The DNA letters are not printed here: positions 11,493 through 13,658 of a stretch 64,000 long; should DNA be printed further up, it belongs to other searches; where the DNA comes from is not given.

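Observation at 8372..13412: Lanthanide-type PQQ alcohol dehydrogenase operon (xoxF-J-G-like) in a probable planctomycete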

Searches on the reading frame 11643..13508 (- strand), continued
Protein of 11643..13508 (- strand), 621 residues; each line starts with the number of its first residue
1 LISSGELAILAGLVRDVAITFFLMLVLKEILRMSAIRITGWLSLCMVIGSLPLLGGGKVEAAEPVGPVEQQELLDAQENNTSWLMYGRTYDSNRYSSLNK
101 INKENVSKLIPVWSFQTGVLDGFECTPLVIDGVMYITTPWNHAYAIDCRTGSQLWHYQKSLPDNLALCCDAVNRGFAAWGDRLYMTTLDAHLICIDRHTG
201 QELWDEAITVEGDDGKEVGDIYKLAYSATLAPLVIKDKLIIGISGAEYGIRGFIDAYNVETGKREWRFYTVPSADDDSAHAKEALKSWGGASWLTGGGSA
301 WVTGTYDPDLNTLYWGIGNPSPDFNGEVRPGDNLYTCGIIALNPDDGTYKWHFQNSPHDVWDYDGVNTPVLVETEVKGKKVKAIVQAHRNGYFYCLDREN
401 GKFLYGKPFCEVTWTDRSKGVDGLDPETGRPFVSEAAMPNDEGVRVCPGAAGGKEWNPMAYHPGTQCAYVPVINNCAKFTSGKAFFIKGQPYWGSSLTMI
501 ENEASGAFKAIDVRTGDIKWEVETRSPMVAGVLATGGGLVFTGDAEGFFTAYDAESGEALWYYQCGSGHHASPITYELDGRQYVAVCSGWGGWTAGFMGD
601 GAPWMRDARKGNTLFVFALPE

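Call 21: get_annotated_region(hit=H19, flank=20000)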
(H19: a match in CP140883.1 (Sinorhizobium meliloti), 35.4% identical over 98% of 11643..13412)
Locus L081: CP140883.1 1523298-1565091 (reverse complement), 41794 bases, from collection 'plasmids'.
description: Sinorhizobium meliloti strain ml46 plasmid pSymB, complete sequence
organism: Sinorhizobium meliloti (NCBI taxid 382)
taxonomy: Bacteria; Pseudomonadota; Alphaproteobacteria; Hyphomicrobiales; Rhizobiaceae; Sinorhizobium; Sinorhizobium meliloti
host: -; source: Medicago lupulina,whole organism; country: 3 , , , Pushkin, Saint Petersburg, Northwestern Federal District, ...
typing (MOB-suite, as given by PLSDB): mobilizable; relaxase MOBQ
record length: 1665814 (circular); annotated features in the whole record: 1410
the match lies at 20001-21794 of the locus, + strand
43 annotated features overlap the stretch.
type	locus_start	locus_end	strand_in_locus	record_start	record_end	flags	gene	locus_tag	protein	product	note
CDS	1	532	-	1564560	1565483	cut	-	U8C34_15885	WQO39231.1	ABC transporter permease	-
CDS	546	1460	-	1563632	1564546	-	-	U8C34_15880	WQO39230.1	ABC transporter permease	-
CDS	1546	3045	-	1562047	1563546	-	-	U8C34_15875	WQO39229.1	ABC transporter substrate-binding protein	-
CDS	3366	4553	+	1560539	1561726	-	-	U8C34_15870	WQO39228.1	exo-alpha-sialidase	-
CDS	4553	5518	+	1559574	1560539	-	pdxA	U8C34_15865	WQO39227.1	4-hydroxythreonine-4-phosphate dehydrogenase PdxA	-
CDS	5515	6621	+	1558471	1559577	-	-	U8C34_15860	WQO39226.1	iron-containing alcohol dehydrogenase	-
CDS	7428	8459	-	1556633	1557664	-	-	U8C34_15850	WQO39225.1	four-carbon acid sugar kinase family protein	-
CDS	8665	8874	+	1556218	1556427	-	-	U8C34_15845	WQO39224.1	hypothetical protein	-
CDS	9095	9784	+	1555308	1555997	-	-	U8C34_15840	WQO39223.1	response regulator transcription factor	-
CDS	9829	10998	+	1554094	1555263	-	-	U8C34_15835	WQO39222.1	FIST signal transduction protein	-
CDS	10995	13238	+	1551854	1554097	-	-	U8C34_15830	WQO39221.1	hybrid sensor histidine kinase/response regulator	-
CDS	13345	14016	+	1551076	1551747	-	-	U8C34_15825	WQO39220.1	hypothetical protein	-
CDS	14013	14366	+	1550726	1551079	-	-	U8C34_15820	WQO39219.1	hypothetical protein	-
CDS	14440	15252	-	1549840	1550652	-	-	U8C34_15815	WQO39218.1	quinoprotein dehydrogenase-associated SoxYZ-like carrier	-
CDS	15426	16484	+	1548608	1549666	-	-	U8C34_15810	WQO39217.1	quinoprotein relay system zinc metallohydrolase 2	-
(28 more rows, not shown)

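Call 30: search_solved_structures(query=L081:19992-21794:+, show_alignments=5, max_evalue=1e-100)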
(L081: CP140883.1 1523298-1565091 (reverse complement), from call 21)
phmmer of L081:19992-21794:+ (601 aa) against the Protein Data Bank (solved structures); distinct sequences matched with E-value up to 1e-100: 16.
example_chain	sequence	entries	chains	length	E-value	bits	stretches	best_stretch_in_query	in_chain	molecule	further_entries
6oc5_A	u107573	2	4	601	0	1090.9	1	7-600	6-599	Lanthanide-dependent methanol dehydrogenase XoxF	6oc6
6dam_A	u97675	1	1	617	6.2e-273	910.1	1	17-600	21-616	Lanthanide-dependent methanol dehydrogenase XoxF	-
4tqo_B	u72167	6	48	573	6.5e-203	678.8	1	23-599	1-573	Methanol dehydrogenase protein, large subunit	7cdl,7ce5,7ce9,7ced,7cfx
4mae_A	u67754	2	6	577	2.9e-199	666.7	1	23-599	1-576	Methanol dehydrogenase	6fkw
1lrw_A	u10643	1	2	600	2.5e-192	643.8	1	23-599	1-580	methanol dehydrogenase subunit 1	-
9ism_A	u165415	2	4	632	8.6e-191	638.7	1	6-599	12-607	Methanol dehydrogenase, alpha subunit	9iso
1g72_A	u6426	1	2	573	2.1e-188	630.8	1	22-599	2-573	METHANOL DEHYDROGENASE HEAVY SUBUNIT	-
2ad6_A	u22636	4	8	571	5.5e-188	629.5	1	25-599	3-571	Methanol dehydrogenase subunit 1 | METHANOL DEHYDROGENASE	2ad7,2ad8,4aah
1h4i_A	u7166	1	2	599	7.6e-188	629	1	23-599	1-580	METHANOL DEHYDROGENASE SUBUNIT 1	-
1w6s_A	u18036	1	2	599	9e-188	628.8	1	23-599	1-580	METHANOL DEHYDROGENASE SUBUNIT 1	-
1h4j_A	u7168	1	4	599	2.4e-187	627.3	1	23-599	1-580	Methanol dehydrogenase [cytochrome c] subunit 1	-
5xm3_A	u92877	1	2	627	8.1e-187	625.6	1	6-599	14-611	Glucose dehydrogenase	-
2d0v_A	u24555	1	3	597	1.3e-185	621.7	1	23-599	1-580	methanol dehydrogenase large subunit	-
7o6z_A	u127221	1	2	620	4.2e-175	586.9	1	7-597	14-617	Methanol dehydrogenase (Cytochrome c) subunit 1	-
6zcv_A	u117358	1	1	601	2.8e-107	362.9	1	7-565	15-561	Quinoprotein ethanol dehydrogenase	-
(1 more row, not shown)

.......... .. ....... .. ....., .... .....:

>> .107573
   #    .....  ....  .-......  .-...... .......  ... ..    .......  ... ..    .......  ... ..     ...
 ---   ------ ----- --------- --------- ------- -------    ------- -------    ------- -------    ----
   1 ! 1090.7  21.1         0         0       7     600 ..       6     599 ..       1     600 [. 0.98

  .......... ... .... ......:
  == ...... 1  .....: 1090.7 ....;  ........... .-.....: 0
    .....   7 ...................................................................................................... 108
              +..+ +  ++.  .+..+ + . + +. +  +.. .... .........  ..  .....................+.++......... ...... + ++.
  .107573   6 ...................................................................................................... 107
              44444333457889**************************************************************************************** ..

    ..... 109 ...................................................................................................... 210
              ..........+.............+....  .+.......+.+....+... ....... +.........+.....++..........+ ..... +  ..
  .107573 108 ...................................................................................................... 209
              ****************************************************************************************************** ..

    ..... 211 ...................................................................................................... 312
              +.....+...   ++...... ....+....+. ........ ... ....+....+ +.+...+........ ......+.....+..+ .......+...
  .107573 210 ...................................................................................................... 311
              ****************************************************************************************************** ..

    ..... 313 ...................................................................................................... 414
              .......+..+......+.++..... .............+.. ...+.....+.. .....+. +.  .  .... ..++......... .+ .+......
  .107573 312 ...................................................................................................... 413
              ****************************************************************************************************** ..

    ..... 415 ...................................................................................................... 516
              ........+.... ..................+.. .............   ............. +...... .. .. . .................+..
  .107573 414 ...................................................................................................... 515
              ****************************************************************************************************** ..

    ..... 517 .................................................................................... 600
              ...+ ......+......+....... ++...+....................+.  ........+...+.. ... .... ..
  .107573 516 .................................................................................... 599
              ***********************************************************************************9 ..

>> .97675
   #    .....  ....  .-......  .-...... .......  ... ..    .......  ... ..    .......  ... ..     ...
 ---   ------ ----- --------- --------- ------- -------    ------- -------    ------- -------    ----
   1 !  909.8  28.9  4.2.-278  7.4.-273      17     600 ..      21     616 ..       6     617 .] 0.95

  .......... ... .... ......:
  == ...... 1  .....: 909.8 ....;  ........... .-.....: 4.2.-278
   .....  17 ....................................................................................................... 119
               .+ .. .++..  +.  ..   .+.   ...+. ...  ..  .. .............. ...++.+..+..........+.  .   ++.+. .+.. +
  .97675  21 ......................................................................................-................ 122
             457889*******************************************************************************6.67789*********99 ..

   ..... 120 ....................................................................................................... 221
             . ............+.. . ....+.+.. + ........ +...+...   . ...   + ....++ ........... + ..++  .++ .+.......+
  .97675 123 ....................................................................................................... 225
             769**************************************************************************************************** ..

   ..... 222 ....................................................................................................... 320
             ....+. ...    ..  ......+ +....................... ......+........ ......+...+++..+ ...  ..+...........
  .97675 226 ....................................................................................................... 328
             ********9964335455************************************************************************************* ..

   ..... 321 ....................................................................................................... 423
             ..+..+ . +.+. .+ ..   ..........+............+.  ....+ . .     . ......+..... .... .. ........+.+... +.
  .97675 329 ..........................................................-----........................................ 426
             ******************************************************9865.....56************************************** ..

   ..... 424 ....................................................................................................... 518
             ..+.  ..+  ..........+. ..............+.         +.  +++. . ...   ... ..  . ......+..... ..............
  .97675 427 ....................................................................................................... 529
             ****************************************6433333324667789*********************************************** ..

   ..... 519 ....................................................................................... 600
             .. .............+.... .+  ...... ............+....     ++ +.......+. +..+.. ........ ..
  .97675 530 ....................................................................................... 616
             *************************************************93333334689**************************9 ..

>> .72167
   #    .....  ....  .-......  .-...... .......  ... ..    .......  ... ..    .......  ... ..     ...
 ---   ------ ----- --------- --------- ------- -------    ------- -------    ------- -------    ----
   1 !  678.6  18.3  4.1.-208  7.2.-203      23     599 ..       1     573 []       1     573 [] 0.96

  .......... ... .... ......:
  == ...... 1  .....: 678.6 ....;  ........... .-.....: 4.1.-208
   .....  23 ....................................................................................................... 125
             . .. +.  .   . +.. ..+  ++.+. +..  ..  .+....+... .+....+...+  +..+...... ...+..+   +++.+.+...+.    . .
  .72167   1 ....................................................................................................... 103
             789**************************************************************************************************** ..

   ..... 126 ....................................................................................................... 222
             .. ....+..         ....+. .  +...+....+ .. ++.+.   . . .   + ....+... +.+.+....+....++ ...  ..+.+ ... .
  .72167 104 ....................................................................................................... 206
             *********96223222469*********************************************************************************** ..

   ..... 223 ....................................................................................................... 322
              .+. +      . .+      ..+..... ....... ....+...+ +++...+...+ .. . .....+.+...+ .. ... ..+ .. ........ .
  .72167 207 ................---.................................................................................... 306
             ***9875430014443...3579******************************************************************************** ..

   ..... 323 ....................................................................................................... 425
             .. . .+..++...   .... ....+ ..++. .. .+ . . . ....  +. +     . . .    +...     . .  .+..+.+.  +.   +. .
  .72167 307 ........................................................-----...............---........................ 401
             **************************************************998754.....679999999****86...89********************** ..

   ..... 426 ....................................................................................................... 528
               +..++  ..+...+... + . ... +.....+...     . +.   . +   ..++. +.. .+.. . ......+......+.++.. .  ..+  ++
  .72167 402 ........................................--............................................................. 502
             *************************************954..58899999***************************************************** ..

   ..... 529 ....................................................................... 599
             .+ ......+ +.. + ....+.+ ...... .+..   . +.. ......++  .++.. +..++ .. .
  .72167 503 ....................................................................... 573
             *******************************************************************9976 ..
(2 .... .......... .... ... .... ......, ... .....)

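Call 50: search_protein_families(library=ncbifam, proteins=[L081:22363-23229:+], max_evalue=0.00001)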
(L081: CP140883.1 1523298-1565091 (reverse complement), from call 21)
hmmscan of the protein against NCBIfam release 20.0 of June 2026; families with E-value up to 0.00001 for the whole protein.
L081:22363-23229:+ (288 aa): 2 families
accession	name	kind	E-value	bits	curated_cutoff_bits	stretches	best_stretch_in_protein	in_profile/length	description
TIGR03871.1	ABC_peri_MoxJ_2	subfamily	1.9e-88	296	212.15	1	44-276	1-232/232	quinoprotein dehydrogenase-associated putative ABC transporter substrate-binding protein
TIGR03870.1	ABC_MoxJ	equivalog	2.1e-33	115.8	258.1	1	45-276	2-246/246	methanol oxidation system protein MoxJ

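Call 69: find_homologous_proteins(query=window:11643-13412:-, max_evalue=1e-100)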
Query window:11643-13412:- (589 aa): 6698 proteins with E <= 1e-100 among 8000 candidates; the best 120 are listed.
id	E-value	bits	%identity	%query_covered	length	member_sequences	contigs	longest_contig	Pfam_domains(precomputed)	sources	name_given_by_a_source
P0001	0.0e+0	1315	92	100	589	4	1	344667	PF01011.29,PF13360.14,PF13570.14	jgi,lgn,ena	-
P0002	0.0e+0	1241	90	95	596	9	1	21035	PF01011.29,PF13360.14,PF13570.14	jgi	-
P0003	0.0e+0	1240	86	99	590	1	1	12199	PF01011.29,PF13360.14,PF13570.14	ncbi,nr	ncbi:MAG: PQQ-dependent dehydrogenase, methanol/ethanol family [Planctomycetes bacterium]|nr:PQQ-dep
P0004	0.0e+0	1207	83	99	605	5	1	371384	PF01011.29,PF13360.14,PF13570.14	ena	-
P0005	0.0e+0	1188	89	91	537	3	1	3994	PF01011.29,PF13360.14,PF13570.14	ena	-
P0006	0.0e+0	1172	80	100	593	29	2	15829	PF01011.29,PF13360.14,PF13570.14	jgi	jgi:alcohol dehydrogenase (cytochrome c)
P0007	0.0e+0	1145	81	97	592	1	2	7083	PF01011.29,PF13360.14,PF13570.14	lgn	-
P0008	0.0e+0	1141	81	95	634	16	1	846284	PF01011.29,PF13360.14,PF13570.14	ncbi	-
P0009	0.0e+0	1137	82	94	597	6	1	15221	PF01011.29,PF13360.14,PF13570.14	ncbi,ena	-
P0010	0.0e+0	1136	82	95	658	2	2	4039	PF01011.29,PF13360.14,PF13570.14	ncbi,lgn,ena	-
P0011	0.0e+0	1133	80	96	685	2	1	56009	PF01011.29,PF13360.14,PF13570.14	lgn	-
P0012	0.0e+0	1132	81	95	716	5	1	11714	PF01011.29,PF13360.14,PF13570.14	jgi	jgi:alcohol dehydrogenase (cytochrome c)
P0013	0.0e+0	1131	81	95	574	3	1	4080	PF01011.29,PF13360.14,PF13570.14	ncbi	-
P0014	0.0e+0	1131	76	100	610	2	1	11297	PF01011.29,PF13360.14,PF13570.14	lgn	-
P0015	0.0e+0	1130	80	95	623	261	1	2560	PF01011.29,PF13360.14,PF13570.14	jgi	-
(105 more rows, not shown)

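Call 70: find_encoding_contigs(protein=P0001, flank=10000, max_places=3)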
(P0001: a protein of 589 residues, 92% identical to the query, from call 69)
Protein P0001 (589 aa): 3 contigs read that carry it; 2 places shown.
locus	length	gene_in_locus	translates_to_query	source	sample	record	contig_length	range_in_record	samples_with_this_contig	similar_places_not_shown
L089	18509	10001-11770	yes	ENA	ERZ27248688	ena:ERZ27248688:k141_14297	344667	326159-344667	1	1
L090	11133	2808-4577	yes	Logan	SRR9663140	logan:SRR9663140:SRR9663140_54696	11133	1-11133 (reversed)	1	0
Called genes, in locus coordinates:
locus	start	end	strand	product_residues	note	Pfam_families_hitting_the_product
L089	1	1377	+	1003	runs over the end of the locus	PF03629:SASA, PF06917:Pectate_lyase_2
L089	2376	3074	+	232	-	-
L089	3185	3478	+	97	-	PF07618:DUF1580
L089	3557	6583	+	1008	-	-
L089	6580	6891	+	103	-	-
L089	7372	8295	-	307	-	PF07963:N_methyl (weak), PF07596:SBP_bac_10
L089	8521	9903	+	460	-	PF01554:MatE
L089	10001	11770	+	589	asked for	PF01011:PQQ, PF13570:Beta-prop_ACSF4 (faint), PF13360:PQQ_2, PF01011:PQQ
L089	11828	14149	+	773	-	PF00497:SBP_bac_3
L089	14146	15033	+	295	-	PF00034:Cytochrom_C (weak), PF13442:Cytochrome_CBB3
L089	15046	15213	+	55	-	PF08042:PqqA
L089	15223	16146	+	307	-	PF12706:Lactamase_B_2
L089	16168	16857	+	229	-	PF03070:TENA_THI-4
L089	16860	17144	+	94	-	PF05402:PqqD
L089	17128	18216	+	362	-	PF04055:Radical_SAM, PF13186:SPASM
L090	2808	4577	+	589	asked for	PF01011:PQQ, PF13570:Beta-prop_ACSF4 (faint), PF13360:PQQ_2, PF01011:PQQ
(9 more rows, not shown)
